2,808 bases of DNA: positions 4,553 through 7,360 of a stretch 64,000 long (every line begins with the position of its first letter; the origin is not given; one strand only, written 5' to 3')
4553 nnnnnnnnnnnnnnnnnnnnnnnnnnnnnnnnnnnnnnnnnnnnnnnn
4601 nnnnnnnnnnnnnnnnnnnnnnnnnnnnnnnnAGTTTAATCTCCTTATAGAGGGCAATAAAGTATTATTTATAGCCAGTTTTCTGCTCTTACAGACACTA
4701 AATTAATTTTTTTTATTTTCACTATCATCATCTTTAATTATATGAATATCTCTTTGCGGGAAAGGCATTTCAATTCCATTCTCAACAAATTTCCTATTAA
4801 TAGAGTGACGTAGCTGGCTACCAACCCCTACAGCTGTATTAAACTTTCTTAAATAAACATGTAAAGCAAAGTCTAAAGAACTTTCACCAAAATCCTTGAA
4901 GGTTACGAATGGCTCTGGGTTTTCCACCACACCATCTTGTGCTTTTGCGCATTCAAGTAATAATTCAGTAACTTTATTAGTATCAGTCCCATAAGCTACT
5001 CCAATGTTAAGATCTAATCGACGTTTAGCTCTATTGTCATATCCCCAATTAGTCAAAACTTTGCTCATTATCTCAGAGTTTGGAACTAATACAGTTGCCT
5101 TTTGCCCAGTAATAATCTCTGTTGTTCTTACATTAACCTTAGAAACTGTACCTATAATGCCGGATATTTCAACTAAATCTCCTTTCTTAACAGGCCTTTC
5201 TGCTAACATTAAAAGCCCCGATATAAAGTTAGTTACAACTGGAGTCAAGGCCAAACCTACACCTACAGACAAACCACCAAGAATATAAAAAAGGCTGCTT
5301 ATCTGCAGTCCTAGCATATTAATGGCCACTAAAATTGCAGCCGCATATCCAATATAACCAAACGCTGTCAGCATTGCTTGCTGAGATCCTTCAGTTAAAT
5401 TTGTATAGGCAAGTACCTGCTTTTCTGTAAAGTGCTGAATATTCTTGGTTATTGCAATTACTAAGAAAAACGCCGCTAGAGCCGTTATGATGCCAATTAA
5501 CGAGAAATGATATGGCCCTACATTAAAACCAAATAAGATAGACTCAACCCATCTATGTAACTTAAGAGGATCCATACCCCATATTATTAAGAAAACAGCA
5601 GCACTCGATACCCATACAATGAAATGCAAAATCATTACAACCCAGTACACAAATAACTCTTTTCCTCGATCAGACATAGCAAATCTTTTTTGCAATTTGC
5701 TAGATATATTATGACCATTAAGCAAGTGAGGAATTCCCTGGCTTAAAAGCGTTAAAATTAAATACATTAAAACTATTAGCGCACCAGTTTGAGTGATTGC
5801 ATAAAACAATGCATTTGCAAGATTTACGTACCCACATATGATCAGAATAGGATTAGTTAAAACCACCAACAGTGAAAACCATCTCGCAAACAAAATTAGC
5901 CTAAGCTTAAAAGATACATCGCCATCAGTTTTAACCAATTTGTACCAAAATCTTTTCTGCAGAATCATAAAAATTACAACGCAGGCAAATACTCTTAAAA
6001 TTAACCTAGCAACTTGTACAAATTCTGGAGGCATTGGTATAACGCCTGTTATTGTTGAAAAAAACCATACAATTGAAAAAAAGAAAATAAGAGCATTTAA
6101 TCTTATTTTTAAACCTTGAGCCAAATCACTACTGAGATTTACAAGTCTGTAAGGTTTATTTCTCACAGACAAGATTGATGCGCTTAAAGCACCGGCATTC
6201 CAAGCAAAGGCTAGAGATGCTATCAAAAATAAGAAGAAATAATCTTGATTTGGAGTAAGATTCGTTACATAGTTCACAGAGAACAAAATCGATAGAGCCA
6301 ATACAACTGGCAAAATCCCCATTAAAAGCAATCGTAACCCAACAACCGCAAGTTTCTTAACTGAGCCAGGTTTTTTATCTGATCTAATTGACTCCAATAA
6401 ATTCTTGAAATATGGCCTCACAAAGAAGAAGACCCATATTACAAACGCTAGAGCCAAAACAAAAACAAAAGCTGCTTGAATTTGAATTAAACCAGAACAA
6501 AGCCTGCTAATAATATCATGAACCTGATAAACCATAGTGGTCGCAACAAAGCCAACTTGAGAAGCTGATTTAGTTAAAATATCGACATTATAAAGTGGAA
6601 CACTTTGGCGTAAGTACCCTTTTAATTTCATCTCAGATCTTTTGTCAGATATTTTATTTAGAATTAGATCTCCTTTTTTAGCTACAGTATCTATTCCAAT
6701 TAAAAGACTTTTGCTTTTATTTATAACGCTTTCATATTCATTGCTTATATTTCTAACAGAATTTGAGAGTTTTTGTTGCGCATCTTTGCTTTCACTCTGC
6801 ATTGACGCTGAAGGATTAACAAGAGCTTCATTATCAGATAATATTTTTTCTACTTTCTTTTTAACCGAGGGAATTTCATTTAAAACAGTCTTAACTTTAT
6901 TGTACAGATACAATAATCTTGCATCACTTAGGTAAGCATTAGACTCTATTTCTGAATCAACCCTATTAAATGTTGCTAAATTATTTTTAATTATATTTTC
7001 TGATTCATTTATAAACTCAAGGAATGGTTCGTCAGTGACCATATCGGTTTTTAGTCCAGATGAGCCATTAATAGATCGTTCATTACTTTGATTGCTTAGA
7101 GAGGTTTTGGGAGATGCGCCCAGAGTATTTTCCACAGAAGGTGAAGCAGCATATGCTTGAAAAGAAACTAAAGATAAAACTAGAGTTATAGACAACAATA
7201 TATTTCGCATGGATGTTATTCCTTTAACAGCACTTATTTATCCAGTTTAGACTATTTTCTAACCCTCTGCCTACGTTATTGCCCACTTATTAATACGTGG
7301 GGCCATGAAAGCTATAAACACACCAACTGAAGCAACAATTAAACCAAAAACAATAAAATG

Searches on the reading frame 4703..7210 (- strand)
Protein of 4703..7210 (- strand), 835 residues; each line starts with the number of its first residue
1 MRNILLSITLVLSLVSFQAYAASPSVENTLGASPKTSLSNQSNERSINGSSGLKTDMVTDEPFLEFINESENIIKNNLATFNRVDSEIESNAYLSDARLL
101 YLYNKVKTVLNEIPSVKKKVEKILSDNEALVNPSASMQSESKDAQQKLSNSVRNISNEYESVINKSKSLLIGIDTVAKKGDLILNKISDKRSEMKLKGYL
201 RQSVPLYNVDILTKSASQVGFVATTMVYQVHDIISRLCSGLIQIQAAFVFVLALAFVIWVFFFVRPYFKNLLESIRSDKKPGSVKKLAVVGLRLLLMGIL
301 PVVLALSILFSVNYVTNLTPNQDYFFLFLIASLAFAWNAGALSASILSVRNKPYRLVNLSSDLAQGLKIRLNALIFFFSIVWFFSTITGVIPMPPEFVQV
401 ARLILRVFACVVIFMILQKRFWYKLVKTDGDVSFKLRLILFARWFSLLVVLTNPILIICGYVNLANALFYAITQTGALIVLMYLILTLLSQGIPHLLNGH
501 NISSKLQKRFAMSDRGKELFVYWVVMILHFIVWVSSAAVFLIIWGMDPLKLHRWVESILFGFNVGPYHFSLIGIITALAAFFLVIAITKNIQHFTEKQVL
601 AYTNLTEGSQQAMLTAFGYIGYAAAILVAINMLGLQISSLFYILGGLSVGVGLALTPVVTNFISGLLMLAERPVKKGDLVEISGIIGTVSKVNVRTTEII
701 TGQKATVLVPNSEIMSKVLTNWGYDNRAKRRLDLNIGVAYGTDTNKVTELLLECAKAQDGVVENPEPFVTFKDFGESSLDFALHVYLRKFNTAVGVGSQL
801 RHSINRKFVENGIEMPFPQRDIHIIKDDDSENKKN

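Call 8: search_protein_families(library=pfam, proteins=[window:4703-7210:-], max_evalue=0.01)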
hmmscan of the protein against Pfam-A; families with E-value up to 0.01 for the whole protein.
window:4703-7210:- (835 aa): 2 families
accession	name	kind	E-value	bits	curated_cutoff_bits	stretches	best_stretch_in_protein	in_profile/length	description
PF00924.24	MS_channel_2nd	-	5.1e-20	71.8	20.2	1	658-722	2-66/68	Mechanosensitive ion channel, beta-domain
PF21082.3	MS_channel_3rd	-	1.2e-15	58.1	21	1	733-815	2-88/88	Mechanosensitive ion channel MscS, C-terminal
